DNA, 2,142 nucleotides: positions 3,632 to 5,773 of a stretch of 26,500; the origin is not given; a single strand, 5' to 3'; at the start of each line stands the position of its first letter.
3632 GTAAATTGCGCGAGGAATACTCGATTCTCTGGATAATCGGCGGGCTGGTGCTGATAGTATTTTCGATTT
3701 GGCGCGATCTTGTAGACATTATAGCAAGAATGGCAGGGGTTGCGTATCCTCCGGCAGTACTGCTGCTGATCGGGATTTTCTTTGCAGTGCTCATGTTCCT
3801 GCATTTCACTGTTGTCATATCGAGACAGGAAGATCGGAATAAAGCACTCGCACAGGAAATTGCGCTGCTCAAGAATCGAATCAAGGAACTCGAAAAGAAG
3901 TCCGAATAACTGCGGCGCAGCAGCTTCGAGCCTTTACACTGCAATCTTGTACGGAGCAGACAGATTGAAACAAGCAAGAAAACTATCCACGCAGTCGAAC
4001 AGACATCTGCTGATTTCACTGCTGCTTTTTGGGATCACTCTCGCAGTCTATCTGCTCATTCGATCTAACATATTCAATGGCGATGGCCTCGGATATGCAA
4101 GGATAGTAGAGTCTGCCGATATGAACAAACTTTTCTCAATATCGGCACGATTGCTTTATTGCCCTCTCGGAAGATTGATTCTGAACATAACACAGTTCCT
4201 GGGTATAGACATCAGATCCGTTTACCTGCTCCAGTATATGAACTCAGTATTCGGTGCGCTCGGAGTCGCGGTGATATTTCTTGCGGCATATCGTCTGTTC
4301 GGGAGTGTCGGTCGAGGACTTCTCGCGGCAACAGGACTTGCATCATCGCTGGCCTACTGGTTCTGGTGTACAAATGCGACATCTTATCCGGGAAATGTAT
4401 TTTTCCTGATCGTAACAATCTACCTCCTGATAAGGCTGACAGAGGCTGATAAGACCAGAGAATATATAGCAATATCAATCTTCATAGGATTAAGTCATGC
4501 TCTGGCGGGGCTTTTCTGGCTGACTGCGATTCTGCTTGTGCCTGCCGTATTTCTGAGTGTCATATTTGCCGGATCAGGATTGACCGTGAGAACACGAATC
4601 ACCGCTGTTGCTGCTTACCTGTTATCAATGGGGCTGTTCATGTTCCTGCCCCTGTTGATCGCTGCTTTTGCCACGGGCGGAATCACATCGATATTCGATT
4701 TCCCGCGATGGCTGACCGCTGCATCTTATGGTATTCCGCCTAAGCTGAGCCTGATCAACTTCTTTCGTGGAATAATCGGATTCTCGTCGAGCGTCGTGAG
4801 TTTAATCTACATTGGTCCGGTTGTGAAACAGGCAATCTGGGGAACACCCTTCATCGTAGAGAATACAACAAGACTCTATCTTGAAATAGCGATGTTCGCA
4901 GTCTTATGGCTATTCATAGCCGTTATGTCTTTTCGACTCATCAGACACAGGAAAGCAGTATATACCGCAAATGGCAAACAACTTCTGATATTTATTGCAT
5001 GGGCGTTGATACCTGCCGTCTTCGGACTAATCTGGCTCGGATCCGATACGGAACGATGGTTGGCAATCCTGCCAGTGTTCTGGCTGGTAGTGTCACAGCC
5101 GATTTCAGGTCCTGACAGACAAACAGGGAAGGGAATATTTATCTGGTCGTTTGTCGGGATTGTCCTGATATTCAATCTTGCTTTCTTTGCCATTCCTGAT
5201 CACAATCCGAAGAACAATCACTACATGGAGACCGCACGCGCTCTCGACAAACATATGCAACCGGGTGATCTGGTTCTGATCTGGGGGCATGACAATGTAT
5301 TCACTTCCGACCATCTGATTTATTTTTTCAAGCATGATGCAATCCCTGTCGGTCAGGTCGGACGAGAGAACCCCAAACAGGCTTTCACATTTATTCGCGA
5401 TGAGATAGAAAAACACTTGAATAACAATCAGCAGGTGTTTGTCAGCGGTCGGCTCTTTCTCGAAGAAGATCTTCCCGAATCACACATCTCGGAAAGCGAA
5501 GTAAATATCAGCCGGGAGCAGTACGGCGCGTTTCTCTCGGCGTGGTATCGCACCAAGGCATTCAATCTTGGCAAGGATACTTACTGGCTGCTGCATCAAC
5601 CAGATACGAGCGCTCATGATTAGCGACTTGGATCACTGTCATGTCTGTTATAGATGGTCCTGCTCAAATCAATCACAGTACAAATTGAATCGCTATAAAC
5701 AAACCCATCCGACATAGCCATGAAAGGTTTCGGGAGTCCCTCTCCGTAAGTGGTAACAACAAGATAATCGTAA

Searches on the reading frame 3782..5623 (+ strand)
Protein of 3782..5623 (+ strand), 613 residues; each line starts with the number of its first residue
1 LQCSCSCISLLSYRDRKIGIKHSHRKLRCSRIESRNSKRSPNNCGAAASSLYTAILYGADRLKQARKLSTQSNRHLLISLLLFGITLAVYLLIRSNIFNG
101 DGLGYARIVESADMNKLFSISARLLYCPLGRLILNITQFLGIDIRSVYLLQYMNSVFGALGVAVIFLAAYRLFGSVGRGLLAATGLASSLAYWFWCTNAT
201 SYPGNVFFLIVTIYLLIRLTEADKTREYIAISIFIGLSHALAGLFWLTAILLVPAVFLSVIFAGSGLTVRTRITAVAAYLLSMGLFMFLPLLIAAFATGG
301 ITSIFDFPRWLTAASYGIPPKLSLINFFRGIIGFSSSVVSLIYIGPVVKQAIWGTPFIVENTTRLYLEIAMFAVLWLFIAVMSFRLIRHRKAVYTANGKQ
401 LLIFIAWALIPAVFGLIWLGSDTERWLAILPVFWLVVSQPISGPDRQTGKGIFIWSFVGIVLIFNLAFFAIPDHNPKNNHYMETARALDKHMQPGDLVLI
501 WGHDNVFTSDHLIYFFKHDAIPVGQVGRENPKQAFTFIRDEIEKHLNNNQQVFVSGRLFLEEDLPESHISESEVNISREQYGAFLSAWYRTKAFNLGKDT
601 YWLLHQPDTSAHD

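Call 43: search_protein_families(library=pfam, proteins=[window:3782-5623:+], max_evalue=0.001)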
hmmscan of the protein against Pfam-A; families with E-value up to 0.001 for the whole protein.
window:3782-5623:+ (613 aa): 2 families
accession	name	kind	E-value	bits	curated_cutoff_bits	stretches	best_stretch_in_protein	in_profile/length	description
PF13231.12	PMT_2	-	9.2e-06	26.4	26.1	1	140-292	17-158/160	Dolichyl-phosphate-mannose-protein mannosyltransferase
PF11028.14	TMEM260-like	-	5.2e-05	23.5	24.2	1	132-262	25-172/179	Protein O-mannosyl-transferase TMEM260-like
